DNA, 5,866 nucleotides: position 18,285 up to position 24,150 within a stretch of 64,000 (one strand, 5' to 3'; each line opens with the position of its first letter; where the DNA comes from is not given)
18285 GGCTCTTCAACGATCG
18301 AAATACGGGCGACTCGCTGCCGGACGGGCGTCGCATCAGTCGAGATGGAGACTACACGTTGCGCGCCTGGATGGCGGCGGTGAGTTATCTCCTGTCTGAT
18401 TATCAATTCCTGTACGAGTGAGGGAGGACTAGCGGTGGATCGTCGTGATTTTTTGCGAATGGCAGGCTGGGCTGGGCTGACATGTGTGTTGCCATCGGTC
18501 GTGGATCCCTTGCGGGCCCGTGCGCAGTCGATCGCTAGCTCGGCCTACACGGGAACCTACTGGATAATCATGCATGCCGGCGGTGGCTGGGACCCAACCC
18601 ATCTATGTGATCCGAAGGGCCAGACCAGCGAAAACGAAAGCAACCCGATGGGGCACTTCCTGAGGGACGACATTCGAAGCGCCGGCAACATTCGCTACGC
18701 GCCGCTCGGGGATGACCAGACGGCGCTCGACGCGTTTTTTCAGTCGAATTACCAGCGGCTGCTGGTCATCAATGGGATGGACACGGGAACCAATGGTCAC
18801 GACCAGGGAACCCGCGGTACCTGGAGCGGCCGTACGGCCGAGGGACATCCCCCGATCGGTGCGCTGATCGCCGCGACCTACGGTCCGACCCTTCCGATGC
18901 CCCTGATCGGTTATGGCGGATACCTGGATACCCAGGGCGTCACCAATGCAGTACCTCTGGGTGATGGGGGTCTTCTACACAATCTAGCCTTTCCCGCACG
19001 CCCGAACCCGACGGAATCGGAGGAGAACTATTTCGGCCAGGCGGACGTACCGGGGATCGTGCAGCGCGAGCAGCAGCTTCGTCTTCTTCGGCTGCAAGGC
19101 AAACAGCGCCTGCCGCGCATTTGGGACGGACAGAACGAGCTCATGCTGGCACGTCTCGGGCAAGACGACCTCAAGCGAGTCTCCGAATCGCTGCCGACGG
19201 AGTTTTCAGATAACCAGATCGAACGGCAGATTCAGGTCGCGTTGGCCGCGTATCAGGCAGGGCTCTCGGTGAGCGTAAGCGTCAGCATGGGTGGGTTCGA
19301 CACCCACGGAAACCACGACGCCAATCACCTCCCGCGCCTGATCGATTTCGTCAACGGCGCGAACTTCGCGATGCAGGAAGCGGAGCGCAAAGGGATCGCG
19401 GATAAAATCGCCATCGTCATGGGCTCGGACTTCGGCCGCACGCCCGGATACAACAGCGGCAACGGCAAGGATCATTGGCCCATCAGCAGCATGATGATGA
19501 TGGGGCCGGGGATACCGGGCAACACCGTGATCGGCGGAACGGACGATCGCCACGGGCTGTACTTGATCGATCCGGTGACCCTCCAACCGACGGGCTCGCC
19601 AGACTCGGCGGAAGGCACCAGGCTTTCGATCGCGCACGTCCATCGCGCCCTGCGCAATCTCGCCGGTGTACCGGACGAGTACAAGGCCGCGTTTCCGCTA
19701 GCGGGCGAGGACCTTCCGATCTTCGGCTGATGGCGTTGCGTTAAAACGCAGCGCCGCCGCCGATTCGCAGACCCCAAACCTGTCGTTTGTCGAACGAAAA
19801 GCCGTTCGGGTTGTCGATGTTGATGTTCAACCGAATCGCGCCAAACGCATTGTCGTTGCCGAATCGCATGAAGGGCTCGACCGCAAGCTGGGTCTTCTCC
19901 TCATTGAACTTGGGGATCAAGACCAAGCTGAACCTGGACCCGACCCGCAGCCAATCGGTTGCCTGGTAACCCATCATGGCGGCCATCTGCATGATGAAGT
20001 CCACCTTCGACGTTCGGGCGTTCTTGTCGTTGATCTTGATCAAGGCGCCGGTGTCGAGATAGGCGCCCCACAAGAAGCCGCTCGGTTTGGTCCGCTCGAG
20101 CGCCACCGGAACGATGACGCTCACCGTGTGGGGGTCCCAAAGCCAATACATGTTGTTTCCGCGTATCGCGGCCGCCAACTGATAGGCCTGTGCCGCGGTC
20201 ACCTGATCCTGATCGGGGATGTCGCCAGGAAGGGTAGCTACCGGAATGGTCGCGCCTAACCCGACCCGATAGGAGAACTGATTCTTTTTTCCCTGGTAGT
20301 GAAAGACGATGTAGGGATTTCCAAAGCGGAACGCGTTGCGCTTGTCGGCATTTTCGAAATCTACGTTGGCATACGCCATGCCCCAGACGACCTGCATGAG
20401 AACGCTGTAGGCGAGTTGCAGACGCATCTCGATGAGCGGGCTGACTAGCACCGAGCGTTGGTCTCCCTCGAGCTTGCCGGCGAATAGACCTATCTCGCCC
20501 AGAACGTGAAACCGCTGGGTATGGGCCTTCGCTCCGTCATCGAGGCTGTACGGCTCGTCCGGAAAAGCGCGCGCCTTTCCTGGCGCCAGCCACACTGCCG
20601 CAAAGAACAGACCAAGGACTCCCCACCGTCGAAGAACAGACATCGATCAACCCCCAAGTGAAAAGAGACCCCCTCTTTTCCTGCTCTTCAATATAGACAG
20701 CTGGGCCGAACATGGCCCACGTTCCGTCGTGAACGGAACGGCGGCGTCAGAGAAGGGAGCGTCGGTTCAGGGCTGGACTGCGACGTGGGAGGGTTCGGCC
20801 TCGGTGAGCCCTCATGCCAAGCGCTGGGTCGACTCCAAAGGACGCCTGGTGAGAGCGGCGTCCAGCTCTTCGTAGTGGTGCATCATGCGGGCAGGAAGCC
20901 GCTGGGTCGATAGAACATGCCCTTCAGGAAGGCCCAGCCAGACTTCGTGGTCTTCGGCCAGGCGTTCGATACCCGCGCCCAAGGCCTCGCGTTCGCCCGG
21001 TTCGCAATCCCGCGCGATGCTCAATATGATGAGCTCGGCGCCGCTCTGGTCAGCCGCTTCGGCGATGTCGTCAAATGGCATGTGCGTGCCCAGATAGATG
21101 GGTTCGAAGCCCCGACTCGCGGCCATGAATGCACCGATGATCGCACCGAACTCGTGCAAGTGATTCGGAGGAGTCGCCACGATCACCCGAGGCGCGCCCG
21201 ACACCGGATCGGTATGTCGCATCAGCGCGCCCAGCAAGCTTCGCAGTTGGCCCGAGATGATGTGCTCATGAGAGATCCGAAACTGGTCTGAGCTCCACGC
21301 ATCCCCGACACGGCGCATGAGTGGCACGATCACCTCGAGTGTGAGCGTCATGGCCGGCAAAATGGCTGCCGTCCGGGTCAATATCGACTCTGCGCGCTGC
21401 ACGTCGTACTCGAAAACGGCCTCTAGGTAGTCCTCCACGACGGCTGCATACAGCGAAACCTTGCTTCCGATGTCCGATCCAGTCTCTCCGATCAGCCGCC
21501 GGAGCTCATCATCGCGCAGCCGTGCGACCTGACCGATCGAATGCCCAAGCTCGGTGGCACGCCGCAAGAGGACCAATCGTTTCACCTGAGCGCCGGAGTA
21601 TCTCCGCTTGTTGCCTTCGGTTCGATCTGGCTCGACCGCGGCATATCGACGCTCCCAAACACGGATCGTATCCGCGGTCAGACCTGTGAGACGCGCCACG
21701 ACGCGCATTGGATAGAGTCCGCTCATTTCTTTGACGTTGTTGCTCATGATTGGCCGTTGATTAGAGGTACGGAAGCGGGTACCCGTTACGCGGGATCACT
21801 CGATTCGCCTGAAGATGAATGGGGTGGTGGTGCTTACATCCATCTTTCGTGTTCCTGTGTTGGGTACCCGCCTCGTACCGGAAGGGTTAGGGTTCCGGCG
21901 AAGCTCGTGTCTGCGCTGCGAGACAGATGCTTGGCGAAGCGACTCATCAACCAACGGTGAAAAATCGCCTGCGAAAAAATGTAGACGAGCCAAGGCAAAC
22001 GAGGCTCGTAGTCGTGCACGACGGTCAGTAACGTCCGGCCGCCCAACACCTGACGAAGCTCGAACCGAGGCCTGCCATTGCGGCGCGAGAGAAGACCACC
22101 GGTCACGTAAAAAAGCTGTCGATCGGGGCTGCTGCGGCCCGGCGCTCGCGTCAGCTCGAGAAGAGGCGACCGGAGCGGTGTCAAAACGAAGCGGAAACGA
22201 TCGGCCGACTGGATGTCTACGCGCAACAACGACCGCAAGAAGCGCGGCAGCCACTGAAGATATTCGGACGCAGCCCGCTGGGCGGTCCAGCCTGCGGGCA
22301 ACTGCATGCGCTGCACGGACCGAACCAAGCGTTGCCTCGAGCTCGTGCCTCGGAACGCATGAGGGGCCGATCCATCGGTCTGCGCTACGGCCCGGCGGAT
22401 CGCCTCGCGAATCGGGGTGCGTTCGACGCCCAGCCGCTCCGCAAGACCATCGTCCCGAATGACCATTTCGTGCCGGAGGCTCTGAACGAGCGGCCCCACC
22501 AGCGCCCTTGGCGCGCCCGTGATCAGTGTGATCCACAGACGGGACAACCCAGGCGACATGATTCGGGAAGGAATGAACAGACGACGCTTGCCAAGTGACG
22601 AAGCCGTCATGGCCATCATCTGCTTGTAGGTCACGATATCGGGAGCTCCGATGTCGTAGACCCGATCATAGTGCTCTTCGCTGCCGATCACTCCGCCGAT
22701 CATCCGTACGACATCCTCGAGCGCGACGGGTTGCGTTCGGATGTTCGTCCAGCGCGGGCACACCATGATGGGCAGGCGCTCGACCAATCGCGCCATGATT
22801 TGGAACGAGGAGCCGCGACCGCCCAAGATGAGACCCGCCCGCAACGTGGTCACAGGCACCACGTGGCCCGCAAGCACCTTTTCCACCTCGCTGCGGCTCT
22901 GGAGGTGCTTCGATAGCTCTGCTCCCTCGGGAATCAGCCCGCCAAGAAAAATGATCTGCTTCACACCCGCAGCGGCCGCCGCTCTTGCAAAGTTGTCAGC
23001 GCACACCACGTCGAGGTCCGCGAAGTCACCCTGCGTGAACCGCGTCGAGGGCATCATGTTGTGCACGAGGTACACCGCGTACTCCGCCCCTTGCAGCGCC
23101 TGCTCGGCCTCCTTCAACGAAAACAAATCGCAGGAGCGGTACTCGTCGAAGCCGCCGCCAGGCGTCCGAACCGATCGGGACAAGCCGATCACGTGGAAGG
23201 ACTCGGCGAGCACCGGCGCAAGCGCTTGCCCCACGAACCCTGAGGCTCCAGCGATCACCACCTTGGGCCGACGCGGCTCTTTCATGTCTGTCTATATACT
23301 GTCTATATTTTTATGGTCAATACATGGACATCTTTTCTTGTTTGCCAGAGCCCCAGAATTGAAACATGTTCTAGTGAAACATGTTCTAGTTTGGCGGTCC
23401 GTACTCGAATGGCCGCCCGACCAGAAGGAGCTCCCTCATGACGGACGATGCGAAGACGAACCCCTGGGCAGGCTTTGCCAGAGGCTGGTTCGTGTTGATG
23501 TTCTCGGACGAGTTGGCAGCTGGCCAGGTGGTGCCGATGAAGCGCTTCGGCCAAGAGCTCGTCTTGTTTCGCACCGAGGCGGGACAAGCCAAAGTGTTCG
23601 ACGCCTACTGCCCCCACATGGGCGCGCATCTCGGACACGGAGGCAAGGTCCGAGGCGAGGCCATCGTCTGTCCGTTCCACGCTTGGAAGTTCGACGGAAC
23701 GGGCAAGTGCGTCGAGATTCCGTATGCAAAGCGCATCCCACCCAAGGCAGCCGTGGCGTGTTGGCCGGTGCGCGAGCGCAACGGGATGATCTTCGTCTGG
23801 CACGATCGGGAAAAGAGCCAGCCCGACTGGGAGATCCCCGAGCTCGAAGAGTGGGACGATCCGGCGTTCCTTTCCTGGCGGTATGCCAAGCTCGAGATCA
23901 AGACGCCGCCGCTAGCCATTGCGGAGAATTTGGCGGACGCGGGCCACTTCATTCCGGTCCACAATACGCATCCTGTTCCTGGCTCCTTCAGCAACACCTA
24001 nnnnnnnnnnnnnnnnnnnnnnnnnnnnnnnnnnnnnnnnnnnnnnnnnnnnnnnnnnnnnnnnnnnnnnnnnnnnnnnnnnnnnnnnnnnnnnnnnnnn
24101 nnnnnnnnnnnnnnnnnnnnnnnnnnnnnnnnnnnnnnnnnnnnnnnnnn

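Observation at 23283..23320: Two tandem 11-bp direct repeats fitting the CarH operator pattern, laid over a -35/-10 promoter that appears to give a leaderless mRNA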

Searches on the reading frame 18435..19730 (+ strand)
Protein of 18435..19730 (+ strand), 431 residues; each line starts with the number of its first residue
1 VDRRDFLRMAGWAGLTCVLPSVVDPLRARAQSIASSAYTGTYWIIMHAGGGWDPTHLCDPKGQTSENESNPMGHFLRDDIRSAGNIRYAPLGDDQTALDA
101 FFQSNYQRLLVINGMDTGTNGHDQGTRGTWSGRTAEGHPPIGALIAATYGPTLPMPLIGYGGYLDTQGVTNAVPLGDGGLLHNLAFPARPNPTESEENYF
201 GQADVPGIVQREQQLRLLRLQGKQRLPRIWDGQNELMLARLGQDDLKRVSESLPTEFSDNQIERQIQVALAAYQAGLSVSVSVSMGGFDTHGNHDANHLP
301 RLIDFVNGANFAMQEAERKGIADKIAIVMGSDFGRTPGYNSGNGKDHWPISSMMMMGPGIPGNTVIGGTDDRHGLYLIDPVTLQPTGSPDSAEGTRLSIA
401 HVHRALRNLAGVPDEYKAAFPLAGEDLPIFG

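Call 50: search_protein_families(library=pfam, proteins=[window:18435-19730:+], max_evalue=0.00001)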
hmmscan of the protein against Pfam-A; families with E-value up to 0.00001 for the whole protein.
window:18435-19730:+ (431 aa): 1 family
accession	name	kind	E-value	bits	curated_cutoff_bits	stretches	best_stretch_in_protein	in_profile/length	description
PF07394.17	DUF1501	-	1.8e-21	77.2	27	1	262-372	229-339/390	Protein of unknown function (DUF1501)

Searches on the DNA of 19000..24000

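Call 33: search_rna_families(source=window, start=19000, end=24000, threshold=evalue, max_evalue=1)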
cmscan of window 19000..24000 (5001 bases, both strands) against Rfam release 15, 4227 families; matches with E-value up to 1: 1.
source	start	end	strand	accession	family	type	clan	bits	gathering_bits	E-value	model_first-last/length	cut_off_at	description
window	23673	23701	+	RF01350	CRISPR-DR41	Gene; CRISPR;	-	21.4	36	0.87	1-29/29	no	CRISPR RNA direct repeat element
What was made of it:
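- Tried and rejected: Rfam found nothing relevant in 19000-24000 (call 33).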

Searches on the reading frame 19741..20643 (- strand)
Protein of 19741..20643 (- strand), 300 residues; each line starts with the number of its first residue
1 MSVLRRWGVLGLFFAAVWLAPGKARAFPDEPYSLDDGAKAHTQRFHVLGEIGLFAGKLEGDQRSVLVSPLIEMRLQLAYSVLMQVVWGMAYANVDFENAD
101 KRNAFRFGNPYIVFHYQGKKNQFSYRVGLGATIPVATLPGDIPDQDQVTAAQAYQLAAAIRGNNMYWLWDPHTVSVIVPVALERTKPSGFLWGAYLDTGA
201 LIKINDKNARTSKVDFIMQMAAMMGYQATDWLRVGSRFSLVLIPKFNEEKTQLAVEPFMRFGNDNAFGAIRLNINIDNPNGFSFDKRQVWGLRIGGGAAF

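Call 6: search_protein_families(library=pfam, proteins=[window:19741-20643:-])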
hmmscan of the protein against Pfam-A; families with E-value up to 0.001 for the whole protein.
window:19741-20643:- (300 aa): 0 families

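Call 21: search_protein_families(library=ncbifam, proteins=[window:19741-20643:-], max_evalue=0.01)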
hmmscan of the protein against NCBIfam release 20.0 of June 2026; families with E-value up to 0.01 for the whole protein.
window:19741-20643:- (300 aa): 0 families

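Call 23: search_protein_families(library=pfam, proteins=[window:19741-20643:-], max_evalue=10)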
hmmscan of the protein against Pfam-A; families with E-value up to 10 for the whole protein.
window:19741-20643:- (300 aa): 0 families
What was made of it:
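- Checked: Pfam finds no DUF2867 domain in the 483-aa protein (calls 6, 23).
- Tried and rejected: Pfam gave no DUF2867 hit for the SDR, even at E up to 10 on the C-terminal half (calls 6, 23).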

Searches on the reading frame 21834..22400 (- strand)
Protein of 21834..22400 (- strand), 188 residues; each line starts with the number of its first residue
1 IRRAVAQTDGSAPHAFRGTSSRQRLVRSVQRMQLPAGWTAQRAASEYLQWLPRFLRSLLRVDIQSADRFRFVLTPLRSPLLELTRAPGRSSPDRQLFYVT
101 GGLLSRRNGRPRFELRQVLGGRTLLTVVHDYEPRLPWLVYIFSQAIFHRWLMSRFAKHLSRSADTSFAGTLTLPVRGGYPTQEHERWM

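Call 23: search_protein_families(library=pfam, proteins=[window:21834-22400:-], max_evalue=10)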
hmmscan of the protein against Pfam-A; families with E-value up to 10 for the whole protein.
window:21834-22400:- (188 aa): 0 families
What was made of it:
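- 21834..23285 (-): First gene of the operon: a 483-aa NAD(P)-binding SDR-type protein of the YbjT type. No DUF2867 hit (call 23).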
